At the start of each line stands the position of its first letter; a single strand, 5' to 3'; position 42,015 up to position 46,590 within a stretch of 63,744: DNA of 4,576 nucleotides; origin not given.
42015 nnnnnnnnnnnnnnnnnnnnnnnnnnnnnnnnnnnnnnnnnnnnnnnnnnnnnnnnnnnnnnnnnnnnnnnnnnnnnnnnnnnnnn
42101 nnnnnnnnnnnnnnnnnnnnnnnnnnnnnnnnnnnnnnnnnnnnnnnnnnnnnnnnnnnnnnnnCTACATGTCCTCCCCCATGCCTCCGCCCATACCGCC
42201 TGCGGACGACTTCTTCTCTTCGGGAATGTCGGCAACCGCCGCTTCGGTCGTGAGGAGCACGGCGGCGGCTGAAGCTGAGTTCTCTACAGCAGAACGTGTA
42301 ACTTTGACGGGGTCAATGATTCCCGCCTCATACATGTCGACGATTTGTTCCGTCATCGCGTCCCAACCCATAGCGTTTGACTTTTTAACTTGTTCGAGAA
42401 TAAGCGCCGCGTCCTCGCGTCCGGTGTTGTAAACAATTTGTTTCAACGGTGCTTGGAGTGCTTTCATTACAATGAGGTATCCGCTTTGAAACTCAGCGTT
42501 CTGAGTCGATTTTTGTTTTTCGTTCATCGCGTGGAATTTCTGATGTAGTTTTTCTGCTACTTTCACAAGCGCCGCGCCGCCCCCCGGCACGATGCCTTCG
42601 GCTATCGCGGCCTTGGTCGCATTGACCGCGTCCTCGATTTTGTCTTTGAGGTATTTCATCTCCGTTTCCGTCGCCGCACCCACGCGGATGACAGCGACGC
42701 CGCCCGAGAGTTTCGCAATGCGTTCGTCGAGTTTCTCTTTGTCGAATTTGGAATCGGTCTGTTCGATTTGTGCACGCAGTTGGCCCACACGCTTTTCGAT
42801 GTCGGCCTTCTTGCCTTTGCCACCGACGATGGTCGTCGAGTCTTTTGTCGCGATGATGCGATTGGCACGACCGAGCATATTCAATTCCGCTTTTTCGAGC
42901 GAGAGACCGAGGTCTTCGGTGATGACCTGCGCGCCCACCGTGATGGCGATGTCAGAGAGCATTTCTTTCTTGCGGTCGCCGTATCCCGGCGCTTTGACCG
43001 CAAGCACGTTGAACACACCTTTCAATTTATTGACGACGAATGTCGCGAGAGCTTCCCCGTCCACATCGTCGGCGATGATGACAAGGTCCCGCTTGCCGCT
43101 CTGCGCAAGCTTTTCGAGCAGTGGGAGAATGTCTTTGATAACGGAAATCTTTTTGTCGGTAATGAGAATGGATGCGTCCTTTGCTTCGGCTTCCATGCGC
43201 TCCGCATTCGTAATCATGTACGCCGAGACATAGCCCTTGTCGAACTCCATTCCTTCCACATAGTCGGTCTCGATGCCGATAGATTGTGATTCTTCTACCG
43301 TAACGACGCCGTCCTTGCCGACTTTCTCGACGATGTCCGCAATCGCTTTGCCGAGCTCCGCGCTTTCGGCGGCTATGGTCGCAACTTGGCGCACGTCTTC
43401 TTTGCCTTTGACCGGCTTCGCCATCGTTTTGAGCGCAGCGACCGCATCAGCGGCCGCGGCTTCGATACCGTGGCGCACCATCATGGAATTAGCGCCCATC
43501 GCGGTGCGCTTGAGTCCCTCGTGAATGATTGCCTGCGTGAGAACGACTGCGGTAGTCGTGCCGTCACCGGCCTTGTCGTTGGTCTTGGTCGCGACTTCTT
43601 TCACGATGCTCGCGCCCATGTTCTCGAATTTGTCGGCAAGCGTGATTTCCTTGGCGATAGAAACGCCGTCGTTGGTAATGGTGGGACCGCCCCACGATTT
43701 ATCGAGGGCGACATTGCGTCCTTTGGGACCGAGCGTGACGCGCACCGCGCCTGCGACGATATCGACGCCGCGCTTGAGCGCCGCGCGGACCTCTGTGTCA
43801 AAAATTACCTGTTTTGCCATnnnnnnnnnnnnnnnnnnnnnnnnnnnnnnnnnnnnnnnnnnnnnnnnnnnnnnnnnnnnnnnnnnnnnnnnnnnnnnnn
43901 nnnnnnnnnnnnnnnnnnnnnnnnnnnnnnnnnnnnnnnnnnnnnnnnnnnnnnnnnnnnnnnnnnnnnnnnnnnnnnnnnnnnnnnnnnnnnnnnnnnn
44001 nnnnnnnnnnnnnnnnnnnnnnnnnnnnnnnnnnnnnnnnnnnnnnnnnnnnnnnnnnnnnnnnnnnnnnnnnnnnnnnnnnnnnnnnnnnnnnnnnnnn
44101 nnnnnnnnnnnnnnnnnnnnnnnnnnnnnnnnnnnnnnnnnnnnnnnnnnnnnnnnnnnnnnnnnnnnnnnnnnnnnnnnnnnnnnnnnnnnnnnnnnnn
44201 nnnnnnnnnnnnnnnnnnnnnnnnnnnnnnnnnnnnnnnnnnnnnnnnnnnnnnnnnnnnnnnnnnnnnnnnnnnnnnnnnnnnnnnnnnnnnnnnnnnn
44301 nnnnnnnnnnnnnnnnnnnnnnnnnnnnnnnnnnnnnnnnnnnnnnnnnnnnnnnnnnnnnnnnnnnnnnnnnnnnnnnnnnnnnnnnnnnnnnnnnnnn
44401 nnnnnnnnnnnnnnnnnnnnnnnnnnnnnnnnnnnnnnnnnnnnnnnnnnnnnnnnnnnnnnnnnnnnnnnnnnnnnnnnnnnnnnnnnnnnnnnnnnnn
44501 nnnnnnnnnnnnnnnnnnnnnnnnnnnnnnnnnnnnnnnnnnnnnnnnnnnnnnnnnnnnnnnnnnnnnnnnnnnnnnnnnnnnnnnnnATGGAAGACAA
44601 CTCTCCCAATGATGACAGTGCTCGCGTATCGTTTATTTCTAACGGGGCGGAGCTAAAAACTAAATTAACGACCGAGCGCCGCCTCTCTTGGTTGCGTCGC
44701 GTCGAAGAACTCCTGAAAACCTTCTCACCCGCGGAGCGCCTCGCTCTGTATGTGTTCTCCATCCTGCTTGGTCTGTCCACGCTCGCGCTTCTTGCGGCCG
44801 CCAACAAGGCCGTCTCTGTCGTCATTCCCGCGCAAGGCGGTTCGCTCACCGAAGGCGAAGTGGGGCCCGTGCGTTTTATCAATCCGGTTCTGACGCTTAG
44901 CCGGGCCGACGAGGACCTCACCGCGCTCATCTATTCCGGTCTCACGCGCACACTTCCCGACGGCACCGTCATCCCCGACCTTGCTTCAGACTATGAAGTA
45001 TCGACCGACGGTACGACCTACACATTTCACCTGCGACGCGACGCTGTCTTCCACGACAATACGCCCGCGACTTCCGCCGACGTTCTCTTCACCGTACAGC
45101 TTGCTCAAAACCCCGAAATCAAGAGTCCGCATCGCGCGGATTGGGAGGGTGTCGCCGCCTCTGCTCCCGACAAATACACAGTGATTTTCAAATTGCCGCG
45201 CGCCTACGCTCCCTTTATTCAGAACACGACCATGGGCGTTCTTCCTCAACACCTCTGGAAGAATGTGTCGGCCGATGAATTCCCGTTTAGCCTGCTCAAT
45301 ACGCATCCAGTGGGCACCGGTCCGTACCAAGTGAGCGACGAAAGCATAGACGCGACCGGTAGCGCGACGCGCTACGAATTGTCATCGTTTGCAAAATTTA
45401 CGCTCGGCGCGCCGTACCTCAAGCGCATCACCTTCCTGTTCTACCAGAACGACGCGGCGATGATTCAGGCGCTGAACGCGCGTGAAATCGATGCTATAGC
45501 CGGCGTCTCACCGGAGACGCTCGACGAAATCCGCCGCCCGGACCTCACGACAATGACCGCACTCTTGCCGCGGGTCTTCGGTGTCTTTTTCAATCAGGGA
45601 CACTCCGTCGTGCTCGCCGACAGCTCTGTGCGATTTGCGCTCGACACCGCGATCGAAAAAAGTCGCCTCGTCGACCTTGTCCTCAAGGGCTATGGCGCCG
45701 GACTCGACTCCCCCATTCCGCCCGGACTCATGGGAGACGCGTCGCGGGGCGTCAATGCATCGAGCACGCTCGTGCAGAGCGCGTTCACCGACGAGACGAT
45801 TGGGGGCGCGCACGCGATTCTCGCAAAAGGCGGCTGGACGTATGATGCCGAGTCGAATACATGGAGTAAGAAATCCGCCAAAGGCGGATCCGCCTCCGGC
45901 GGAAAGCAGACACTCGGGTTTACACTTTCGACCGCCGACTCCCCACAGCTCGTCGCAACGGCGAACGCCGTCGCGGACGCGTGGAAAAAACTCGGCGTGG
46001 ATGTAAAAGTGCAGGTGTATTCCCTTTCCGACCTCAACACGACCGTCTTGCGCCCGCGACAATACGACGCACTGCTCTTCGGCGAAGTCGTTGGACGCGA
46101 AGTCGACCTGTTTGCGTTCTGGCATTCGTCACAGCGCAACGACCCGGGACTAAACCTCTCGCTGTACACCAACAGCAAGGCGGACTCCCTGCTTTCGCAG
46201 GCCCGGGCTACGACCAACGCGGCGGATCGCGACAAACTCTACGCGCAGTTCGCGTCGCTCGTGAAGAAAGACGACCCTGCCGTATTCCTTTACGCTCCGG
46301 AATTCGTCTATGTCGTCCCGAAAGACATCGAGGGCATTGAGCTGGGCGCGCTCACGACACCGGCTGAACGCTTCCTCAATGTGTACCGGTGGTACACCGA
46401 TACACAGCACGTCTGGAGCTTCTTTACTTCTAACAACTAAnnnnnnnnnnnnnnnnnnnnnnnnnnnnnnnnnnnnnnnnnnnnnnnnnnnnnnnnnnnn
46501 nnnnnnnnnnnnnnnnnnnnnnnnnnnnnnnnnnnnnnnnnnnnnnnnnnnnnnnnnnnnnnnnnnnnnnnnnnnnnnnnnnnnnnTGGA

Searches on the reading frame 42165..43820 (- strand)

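Call 41: search_protein_families(library=pfam, proteins=[window:42165-43820:-], max_evalue=0.001)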
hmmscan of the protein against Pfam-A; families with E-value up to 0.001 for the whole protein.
window:42165-43820:- (551 aa): 1 family
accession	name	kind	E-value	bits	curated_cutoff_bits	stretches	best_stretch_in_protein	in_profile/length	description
PF00118.29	Cpn60_TCP1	-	1.4e-67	229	34.3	1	23-531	2-488/490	TCP-1/cpn60 chaperonin family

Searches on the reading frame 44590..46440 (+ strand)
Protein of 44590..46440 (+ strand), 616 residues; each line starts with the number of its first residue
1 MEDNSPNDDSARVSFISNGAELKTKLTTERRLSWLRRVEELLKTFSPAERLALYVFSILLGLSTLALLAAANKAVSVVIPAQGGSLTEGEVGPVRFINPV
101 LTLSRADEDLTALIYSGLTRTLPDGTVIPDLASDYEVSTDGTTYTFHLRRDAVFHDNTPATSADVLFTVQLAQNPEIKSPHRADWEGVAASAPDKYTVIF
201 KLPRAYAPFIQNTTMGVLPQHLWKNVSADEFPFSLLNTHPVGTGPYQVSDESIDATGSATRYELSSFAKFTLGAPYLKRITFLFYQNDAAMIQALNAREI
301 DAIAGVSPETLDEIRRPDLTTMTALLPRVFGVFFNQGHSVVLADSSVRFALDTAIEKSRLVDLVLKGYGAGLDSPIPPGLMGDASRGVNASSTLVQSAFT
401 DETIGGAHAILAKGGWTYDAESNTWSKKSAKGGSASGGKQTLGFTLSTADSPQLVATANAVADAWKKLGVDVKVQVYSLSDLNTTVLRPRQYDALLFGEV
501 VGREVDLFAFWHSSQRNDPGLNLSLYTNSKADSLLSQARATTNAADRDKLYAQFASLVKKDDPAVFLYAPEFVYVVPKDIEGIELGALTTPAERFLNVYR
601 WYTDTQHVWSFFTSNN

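Call 41: search_protein_families(library=pfam, proteins=[window:44590-46440:+], max_evalue=0.001)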
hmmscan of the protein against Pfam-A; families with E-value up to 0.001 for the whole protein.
window:44590-46440:+ (616 aa): 1 family
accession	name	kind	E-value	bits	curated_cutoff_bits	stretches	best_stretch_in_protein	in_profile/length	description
PF00496.27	SBP_bac_5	-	1.6e-58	199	32.4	1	126-498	1-345/368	Bacterial extracellular solute-binding proteins, family 5 Middle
